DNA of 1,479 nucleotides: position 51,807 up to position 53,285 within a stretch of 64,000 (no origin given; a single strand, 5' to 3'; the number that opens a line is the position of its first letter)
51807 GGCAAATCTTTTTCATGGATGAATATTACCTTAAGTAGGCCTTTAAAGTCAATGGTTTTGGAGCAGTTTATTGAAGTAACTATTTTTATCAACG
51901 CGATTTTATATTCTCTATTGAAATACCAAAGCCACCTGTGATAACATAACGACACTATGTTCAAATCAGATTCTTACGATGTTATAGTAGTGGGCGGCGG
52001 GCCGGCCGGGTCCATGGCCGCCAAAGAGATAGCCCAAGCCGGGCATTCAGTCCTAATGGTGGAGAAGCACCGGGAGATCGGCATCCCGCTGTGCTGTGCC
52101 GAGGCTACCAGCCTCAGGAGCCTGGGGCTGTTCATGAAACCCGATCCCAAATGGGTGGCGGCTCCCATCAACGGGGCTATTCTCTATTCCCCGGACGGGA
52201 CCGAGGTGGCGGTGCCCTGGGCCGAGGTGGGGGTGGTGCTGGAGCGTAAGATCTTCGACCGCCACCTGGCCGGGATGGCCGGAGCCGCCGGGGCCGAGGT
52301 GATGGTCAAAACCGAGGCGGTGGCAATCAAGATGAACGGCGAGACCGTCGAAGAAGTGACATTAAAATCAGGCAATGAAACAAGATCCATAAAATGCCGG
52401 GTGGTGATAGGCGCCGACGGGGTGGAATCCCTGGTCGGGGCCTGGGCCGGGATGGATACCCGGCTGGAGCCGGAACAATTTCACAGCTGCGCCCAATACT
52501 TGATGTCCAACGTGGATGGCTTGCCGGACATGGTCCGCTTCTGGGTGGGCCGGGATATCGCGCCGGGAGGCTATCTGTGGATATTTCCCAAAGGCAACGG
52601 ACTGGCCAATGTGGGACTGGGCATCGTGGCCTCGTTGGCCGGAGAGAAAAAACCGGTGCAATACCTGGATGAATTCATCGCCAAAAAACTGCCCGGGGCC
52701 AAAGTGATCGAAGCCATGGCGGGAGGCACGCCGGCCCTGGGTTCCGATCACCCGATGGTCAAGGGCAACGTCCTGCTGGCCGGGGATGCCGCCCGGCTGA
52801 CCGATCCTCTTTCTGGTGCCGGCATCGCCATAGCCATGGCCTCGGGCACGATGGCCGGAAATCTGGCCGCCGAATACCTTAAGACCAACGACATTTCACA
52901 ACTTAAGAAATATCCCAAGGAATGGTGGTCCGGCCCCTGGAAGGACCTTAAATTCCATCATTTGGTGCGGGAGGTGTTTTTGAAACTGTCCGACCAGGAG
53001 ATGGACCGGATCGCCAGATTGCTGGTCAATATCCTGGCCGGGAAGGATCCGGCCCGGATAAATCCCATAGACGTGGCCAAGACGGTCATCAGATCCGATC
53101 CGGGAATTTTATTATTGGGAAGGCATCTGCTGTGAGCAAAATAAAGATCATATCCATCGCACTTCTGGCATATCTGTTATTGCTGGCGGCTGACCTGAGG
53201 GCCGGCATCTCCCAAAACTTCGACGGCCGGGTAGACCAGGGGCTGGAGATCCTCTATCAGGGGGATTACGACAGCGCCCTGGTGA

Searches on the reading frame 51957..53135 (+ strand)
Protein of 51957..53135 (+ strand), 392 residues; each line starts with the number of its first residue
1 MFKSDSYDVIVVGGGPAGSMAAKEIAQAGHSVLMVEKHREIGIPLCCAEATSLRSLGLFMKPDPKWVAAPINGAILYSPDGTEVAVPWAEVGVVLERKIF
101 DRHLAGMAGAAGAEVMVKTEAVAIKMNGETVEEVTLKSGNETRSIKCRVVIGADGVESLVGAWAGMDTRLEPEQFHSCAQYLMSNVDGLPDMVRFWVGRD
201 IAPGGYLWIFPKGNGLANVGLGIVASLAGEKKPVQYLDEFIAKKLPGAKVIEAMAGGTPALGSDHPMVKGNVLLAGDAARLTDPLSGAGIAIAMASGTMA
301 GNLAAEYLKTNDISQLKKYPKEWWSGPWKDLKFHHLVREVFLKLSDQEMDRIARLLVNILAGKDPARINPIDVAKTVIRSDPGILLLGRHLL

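Call 3: search_protein_families(library=pfam, proteins=[window:51957-53135:+], max_evalue=0.01)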
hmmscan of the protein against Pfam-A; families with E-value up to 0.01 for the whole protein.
window:51957-53135:+ (392 aa): 13 families
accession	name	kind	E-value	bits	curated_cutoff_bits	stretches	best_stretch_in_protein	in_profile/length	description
PF22578.2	GGR_cat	-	4.1e-27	94.3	27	1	176-257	3-87/88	Geranylgeranyl reductase catalytic domain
PF01494.25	FAD_binding_3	-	2.1e-24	86.9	22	1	7-322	2-337/349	FAD binding domain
PF12831.13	FAD_oxidored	-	6e-14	52.6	27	1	8-187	1-178/416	FAD dependent oxidoreductase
PF01266.30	DAO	-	1.9e-13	51.1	27.9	2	8-60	1-47/353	FAD dependent oxidoreductase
PF05834.18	Lycopene_cycl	-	7.9e-11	42.1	23.4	2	8-160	1-145/380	Lycopene cyclase protein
PF07992.20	Pyr_redox_2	-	1.3e-08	35.1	26.1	1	7-41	1-35/291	Pyridine nucleotide-disulphide oxidoreductase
PF00890.30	FAD_binding_2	-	2.9e-08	33.7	20.4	1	8-48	1-41/414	FAD binding domain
PF03486.20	HI0933_like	-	1.1e-07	32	50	1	8-42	2-36/244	HI0933-like protein Rossmann domain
PF13450.12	NAD_binding_8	-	1.8e-06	28.6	21.9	1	11-42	1-32/68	NAD(P)-binding Rossmann-like domain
PF04820.20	Trp_halogenase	-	2.2e-06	27.3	21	1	8-38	1-35/458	Tryptophan halogenase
PF01134.28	GIDA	-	4.6e-06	26.4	22.1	1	8-51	1-44/391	Glucose inhibited division protein A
PF00070.33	Pyr_redox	-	0.00015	22.6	22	0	9-44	2-36/82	Pyridine nucleotide-disulphide oxidoreductase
PF01946.23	Thi4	-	0.0007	19.3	26.2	1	7-42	18-54/235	Thi4 family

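Call 4: search_protein_families(library=ncbifam, proteins=[window:51957-53135:+], max_evalue=0.01)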
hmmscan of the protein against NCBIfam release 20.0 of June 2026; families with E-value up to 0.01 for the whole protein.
window:51957-53135:+ (392 aa): 138 families (the best 25 are shown)
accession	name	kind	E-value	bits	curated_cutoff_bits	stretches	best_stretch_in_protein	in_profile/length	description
TIGR02032.1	GG-red-SF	subfamily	4.1e-69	233.5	158.8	1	7-303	1-296/297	geranylgeranyl reductase family protein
NF041160.1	DGGPL_Thplmales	equivalog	7.1e-67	226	780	1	6-361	3-365/396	digeranylgeranylglycerophospholipid reductase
NF041080.1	DGGGPL_reductase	equivalog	5.4e-42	144.2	580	1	6-315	1-322/447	digeranylgeranylglycerophospholipid reductase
TIGR02023.1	BchP-ChlP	subfamily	4.2e-41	141.2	343.3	1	7-350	1-343/388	geranylgeranyl diphosphate reductase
NF049967.1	QhpG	equivalog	1.3e-22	80.3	240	1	9-310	1-292/423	flavin-dependent monooxygenase QhpG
TIGR02028.1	ChlP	equivalog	2.6e-22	79.2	505.3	1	9-343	3-347/398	geranylgeranyl reductase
NF045655.1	MkRedMenJ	equivalog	6.9e-22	77.9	700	1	6-316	4-323/406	menaquinone reductase MenJ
NF041385.1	Dggglyphlred_Halo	equivalog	1.3e-21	76.6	700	1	4-340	2-353/405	digeranylgeranylglycerophospholipid reductase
NF004829.0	PRK06183.1-3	subfamily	2.7e-15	56.1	390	2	4-40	6-42/520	bifunctional 3-(3-hydroxy-phenyl)propionate/3-hydroxycinnamic acid hydroxylase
NF038171.1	maturase_LodB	equivalog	3.7e-14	52.6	400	2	271-321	278-328/361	lysine-epsilon-oxidase maturase LodB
NF005313.0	PRK06847.1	subfamily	2.1e-13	50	372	1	8-163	6-168/375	hypothetical protein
NF004780.0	PRK06126.1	subfamily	5.4e-13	48.1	445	1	4-56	6-57/552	hypothetical protein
NF004835.0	PRK06185.1-4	equivalog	5.6e-13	48.4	601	2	7-40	11-44/411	FAD-dependent oxidoreductase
NF006092.0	PRK08244.1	equivalog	8.6e-13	47.8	644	2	101-166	103-167/494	monooxygenase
NF033113.0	halo_ClmS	equivalog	9.7e-13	47.4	900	1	8-312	4-328/570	chloramphenicol-biosynthetic FADH2-dependent halogenase CmlS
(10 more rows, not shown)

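Call 34: search_solved_structures(query=window:51957-53135:+, max_evalue=0.001)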
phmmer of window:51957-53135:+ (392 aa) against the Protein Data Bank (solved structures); distinct sequences matched with E-value up to 0.001: 40.
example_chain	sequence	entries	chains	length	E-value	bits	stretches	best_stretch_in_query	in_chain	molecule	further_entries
3oz2_A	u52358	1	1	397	2.6e-64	220.8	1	5-355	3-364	Digeranylgeranylglycerophospholipid reductase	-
3atq_A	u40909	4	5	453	1.2e-22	83.6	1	3-314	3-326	Conserved Archaeal protein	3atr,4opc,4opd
4opg_A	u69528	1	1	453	1.2e-22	83.6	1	3-314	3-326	Conserved Archaeal protein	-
4opu_A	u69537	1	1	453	1.3e-22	83.5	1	3-314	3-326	Conserved Archaeal protein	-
4opl_A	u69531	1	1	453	4.1e-22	81.8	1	3-314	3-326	Conserved Archaeal protein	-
4opt_A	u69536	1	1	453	4.2e-22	81.8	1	3-314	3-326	Conserved Archaeal protein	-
4opi_A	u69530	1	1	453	8.1e-22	80.9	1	3-314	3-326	Conserved Archaeal protein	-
5dbj_E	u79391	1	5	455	5.3e-13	51.8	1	95-315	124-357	FADH2-dependent halogenase PltA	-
3nix_A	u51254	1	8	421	1.4e-12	50.5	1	5-326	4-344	Flavoprotein/dehydrogenase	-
8zop_A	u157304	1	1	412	1e-11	47.6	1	5-306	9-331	Halogenase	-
5bul_A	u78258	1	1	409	1.9e-10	43.4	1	6-349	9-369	flavin-dependent halogenase triple mutant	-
3i3l_A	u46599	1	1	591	7.5e-10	41.5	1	9-302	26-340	Alkylhalidase CmlS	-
5bva_A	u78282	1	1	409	9.3e-09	37.9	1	6-326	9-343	flavin-dependent halogenase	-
6j0z_C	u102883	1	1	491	2.6e-08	36.4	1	7-296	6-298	Putative angucycline-like polyketide oxygenase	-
7fco_A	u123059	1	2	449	6.4e-08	35.1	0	6-38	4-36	ChlB4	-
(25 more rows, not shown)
